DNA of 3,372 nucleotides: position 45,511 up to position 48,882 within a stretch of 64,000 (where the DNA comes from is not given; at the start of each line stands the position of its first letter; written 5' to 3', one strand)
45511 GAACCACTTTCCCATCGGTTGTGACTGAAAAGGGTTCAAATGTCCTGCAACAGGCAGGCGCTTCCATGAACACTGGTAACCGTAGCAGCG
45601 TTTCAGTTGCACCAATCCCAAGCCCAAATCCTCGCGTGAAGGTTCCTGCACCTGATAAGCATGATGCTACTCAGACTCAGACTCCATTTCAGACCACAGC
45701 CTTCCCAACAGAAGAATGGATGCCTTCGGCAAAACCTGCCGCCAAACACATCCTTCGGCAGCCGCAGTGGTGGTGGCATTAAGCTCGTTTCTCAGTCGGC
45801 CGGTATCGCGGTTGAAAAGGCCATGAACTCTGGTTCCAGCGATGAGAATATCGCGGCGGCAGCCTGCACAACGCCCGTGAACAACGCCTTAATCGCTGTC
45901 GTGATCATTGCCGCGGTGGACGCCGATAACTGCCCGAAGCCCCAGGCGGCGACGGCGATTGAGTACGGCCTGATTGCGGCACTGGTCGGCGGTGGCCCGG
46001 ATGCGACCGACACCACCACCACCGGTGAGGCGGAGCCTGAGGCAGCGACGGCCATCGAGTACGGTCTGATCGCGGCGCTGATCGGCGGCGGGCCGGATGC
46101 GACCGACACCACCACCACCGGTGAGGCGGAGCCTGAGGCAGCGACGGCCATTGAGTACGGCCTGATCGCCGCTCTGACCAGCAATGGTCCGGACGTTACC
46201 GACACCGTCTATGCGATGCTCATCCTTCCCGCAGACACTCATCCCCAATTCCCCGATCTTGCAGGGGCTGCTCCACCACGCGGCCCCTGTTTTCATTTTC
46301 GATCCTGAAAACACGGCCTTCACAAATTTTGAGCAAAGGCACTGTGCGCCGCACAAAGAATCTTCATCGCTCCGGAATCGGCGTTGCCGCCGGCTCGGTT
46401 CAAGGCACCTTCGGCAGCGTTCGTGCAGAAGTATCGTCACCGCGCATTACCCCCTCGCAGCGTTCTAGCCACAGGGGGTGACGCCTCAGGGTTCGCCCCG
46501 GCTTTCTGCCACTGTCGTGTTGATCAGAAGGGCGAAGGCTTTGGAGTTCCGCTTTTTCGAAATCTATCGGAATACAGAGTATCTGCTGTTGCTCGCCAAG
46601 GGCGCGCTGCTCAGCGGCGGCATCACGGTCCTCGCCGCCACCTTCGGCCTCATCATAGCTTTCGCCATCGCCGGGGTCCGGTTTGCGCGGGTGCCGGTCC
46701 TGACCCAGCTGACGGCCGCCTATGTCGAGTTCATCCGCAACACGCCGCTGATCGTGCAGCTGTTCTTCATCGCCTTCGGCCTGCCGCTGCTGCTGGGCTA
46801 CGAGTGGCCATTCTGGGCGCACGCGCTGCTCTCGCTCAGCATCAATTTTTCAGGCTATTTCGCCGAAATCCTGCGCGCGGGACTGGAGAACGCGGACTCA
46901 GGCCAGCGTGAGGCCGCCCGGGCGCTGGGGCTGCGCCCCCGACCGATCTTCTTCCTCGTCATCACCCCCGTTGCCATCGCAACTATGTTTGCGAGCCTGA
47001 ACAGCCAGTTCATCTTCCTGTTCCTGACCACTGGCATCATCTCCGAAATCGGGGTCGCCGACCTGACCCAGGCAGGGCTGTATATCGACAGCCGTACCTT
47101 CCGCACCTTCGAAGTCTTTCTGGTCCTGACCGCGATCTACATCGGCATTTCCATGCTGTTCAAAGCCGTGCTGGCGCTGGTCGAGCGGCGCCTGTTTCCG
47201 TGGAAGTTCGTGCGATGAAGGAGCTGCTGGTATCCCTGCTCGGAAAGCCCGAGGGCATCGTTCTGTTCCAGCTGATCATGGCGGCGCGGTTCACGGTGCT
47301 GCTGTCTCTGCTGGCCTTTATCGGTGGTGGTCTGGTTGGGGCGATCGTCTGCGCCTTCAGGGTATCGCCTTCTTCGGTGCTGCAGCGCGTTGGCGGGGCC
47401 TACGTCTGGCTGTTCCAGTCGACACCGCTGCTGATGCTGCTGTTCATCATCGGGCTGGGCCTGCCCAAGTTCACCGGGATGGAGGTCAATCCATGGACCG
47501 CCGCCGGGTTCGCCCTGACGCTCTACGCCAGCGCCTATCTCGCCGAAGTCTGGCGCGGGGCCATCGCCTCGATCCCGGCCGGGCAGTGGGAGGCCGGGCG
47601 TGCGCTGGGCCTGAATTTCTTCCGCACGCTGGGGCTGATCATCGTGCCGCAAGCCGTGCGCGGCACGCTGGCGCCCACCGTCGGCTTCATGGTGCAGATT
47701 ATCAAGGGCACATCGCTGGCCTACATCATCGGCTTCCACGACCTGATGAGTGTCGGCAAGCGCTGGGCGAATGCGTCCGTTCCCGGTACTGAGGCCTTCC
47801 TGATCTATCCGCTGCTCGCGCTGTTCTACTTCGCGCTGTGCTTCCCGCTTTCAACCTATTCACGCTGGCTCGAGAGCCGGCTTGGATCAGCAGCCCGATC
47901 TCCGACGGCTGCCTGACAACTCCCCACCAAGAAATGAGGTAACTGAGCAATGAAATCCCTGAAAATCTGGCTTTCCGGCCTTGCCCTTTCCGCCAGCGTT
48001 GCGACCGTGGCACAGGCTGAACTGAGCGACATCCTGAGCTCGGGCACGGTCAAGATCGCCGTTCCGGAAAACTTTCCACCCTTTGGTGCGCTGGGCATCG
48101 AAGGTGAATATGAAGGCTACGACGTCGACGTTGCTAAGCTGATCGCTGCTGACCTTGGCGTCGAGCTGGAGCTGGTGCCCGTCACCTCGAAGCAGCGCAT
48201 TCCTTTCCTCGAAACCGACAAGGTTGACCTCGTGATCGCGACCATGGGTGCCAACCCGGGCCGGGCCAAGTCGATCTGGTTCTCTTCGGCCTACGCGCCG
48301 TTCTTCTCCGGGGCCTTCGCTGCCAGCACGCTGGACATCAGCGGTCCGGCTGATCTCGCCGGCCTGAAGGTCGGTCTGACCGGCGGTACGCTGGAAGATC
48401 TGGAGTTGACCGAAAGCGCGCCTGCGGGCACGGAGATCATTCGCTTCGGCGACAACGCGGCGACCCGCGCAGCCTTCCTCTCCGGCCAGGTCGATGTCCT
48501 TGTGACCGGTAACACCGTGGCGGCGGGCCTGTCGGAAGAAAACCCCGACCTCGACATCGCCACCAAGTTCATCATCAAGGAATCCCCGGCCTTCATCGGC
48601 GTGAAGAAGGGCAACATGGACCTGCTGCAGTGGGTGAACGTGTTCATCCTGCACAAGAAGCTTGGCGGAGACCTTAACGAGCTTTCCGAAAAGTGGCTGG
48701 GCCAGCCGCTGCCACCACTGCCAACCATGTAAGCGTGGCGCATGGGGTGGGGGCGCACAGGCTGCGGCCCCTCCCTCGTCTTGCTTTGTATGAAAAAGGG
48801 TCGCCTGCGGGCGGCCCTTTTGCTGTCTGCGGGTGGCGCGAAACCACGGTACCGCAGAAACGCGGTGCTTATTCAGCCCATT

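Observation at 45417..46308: One ORF with three tandem, selectively maintained Flp-pilin boxes and no tad/cpa genes nearby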

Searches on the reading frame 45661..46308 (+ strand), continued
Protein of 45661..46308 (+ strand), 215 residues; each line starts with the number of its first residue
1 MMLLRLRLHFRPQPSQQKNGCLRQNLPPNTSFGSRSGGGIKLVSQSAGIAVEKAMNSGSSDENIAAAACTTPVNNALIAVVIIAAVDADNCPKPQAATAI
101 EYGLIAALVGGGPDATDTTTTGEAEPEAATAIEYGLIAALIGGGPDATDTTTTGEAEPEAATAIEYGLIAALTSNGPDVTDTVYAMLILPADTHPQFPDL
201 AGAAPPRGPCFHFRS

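Call 37: find_related_loci(query=A3, collection=genome_contigs, flank=10000)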
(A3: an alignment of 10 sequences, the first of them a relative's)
Query A3 (271 aa) in genome_contigs; peptide patterns used: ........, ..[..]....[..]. (x = any residue, [..] = any of these).
196 stretches matched a pattern; 2 encode a relative of the query (tblastn E <= 1e-3); 2 distinct loci.
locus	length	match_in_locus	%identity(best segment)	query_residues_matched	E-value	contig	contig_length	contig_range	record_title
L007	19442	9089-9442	86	121-271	1e-55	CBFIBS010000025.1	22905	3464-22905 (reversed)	MAG: Alphaproteobacteria bacterium isolate Co_bin_450_strict genome assembly, contig: Co_bin_450_strict_c26, whole genom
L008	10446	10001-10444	40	1-184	1e-27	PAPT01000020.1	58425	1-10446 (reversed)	MAG: Geminicoccus sp. isolate SP156 MHASMcontig_658184, whole genome shotgun sequence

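Call 41: search_protein_families(library=pfam, proteins=[P0001, P0033, P0068, P0035, P0069, P0080, P0032, P0070, P0017], max_evalue=10)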
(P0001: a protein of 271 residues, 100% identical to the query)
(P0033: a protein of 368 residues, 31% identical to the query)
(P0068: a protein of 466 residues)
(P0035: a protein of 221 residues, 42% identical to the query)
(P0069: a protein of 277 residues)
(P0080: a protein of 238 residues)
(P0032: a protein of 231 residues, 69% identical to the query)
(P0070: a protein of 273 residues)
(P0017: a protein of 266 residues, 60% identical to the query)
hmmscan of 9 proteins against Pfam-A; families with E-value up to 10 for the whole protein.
P0001 (271 aa): 1 family
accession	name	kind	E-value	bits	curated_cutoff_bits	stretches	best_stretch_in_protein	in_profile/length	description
PF04964.19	Flp_Fap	-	3e-15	56.2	32.2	3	176-190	6-20/46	Flp/Fap pilin component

P0033 (368 aa): 3 families
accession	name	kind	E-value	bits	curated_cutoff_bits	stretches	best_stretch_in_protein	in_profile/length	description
PF04964.19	Flp_Fap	-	0.0018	18.5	32.2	1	302-314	8-20/46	Flp/Fap pilin component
PF04881.20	Adeno_GP19K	-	0.21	12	27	1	316-351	40-75/133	Adenovirus GP19K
PF12764.12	Gly-rich_Ago1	-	0.93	10.7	25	1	56-108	24-76/108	Glycine-rich region of argonaut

P0068 (466 aa): 2 families
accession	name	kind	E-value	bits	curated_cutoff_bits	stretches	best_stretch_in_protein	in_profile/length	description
PF04964.19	Flp_Fap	-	0.063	13.5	32.2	2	400-413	8-21/46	Flp/Fap pilin component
PF04881.20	Adeno_GP19K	-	0.14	12.5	27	1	412-449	38-75/133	Adenovirus GP19K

P0035 (221 aa): 1 family
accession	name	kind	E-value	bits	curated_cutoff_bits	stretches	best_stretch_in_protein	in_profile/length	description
PF04964.19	Flp_Fap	-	4.7e-05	23.5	32.2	1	141-155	6-20/46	Flp/Fap pilin component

P0069 (277 aa): 1 family
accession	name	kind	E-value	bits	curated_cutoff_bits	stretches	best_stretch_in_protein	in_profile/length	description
PF04964.19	Flp_Fap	-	0.39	11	32.2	1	237-256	6-25/46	Flp/Fap pilin component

P0080 (238 aa): 0 families

P0032 (231 aa): 2 families
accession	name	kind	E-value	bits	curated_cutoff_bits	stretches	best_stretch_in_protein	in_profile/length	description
PF04964.19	Flp_Fap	-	0.001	19.2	32.2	1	201-214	7-20/46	Flp/Fap pilin component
PF13663.11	DUF4148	-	4.8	8.1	27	1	1-31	1-36/62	Domain of unknown function (DUF4148)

P0070 (273 aa): 1 family
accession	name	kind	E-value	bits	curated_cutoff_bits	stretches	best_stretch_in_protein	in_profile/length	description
PF04964.19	Flp_Fap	-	0.0031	17.7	32.2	1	215-231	8-24/46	Flp/Fap pilin component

P0017 (266 aa): 1 family
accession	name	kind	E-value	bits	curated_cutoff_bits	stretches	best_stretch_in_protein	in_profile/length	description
PF04964.19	Flp_Fap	-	0.00022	21.4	32.2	2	236-249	7-20/46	Flp/Fap pilin component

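Call 42: search_protein_families(library=ncbifam, proteins=[P0001, P0033, P0068, P0035, P0069, P0080, P0032, P0070], max_evalue=1)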
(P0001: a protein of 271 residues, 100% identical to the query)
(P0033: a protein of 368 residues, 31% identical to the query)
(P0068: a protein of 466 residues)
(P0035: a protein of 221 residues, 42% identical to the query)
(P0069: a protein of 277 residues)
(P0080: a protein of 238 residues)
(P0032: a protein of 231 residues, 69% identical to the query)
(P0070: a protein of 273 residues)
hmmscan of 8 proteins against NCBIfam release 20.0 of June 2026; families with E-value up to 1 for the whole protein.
P0001 (271 aa): 0 families

P0033 (368 aa): 1 family
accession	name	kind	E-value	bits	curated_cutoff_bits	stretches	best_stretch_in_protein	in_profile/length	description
NF033943.0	RTX_toxin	subfamily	0.41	8.7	1000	1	112-158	771-816/930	RTX family hemolysin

P0068 (466 aa): 0 families

P0035 (221 aa): 0 families

P0069 (277 aa): 0 families

P0080 (238 aa): 1 family
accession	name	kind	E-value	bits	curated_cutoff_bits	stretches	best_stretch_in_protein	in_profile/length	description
TIGR03860.1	FMN_nitrolo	subfamily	0.22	10.3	279.7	1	5-62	45-102/422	NtaA/DmoA family FMN-dependent monooxygenase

P0032 (231 aa): 1 family
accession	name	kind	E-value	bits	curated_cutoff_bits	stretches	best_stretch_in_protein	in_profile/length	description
NF049861.1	SCO2400_fam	subfamily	0.36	11.4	55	0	2-28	102-128/136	SCO2400 family protein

P0070 (273 aa): 0 families

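Call 43: search_solved_structures(query=P0001, max_evalue=10, show_alignments=4)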
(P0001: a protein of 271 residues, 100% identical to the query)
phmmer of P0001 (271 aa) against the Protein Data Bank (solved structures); distinct sequences matched with E-value up to 10: 0.

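Call 60: find_related_loci(query=A3, collection=metagenome_contigs, flank=10000)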
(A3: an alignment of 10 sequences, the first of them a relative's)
Query A3 (271 aa) in metagenome_contigs; peptide patterns used: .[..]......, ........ (x = any residue, [..] = any of these).
600 stretches matched a pattern (row limit reached: there are more); 3 encode a relative of the query (tblastn E <= 1e-3); 3 distinct loci.
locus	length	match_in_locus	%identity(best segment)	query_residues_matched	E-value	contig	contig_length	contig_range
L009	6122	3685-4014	90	121-259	1e-55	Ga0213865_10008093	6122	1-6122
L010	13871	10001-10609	50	1-271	1e-42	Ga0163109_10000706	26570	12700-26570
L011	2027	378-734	80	121-271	3e-42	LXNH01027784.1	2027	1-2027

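Call 68: search_protein_families(library=padloc, proteins=[P0001, P0018, P0033, P0035, P0068], max_evalue=0.1)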
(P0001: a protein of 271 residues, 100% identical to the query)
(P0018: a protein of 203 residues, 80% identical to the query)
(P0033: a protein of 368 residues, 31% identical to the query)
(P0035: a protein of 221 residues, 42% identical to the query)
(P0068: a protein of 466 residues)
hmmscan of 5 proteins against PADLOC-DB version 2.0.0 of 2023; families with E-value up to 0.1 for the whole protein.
P0001 (271 aa): 0 families

P0018 (203 aa): 0 families

P0033 (368 aa): 0 families

P0035 (221 aa): 0 families

P0068 (466 aa): 0 families

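Call 69: search_protein_families(library=phrogs, proteins=[P0001, P0018, P0033, P0035, P0068], max_evalue=0.1)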
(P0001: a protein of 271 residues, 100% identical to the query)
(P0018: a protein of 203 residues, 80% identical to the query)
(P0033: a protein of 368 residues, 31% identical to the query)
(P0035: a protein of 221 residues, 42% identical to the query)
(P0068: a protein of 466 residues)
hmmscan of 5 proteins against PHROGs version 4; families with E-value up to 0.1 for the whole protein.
P0001 (271 aa): 1 family
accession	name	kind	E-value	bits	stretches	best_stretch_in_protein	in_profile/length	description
phrog_35138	-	unknown function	0.059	14.7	0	95-122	51-78/82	-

P0018 (203 aa): 0 families

P0033 (368 aa): 0 families

P0035 (221 aa): 1 family
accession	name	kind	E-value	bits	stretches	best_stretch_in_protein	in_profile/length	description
phrog_35138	-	unknown function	0.035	15.5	0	93-123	49-79/82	-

P0068 (466 aa): 0 families

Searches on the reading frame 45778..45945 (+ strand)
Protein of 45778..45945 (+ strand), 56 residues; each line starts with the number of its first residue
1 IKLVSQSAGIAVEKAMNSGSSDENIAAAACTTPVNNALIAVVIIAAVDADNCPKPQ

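Call 41: search_protein_families(library=pfam, proteins=[window:45778-45945:+], max_evalue=10)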
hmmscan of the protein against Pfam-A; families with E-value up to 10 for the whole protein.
seq(56 aa): 0 families

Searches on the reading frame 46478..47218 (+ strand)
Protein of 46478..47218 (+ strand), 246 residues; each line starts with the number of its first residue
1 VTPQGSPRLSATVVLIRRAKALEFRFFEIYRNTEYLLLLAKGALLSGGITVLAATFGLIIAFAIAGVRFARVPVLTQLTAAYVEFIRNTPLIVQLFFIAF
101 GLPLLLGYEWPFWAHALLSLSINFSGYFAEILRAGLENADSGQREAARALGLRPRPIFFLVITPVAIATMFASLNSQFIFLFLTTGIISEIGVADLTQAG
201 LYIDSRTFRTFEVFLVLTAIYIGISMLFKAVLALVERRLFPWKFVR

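Call 4: search_protein_families(library=pfam, proteins=[window:46478-47218:+], max_evalue=1)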
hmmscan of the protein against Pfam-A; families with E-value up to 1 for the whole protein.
window:46478-47218:+ (246 aa): 1 family
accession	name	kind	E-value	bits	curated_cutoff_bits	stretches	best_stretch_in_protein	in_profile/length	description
PF00528.27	BPD_transp_1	-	4e-16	59.7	26.4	1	58-239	6-182/184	Binding-protein-dependent transport system inner membrane component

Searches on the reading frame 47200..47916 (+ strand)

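Call 4: search_protein_families(library=pfam, proteins=[window:47200-47916:+], max_evalue=1)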
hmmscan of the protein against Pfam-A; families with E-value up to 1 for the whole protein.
window:47200-47916:+ (238 aa): 2 families
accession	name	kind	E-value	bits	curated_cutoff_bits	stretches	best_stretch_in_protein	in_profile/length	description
PF00528.27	BPD_transp_1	-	2.1e-16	60.6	26.4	1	44-228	1-182/184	Binding-protein-dependent transport system inner membrane component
PF17647.6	DUF5518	-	0.018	15.6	27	1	30-122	9-108/116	Family of unknown function (DUF5518)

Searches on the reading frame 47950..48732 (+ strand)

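Call 4: search_protein_families(library=pfam, proteins=[window:47950-48732:+], max_evalue=1)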
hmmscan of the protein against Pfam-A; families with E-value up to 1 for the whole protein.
window:47950-48732:+ (260 aa): 3 families
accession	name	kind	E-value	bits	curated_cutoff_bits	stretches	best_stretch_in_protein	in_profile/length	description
PF00497.25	SBP_bac_3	-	1.6e-29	102.8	26.4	1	34-252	1-132/132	Bacterial extracellular solute-binding proteins, family 3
PF09084.16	NMT1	-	0.01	16.2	20.5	1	70-187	20-147/216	NMT1/THI5 like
PF10613.14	Lig_chan-Glu_bd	-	0.097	13.2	30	0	52-79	26-53/115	Ligated ion channel L-glutamate- and glycine-binding site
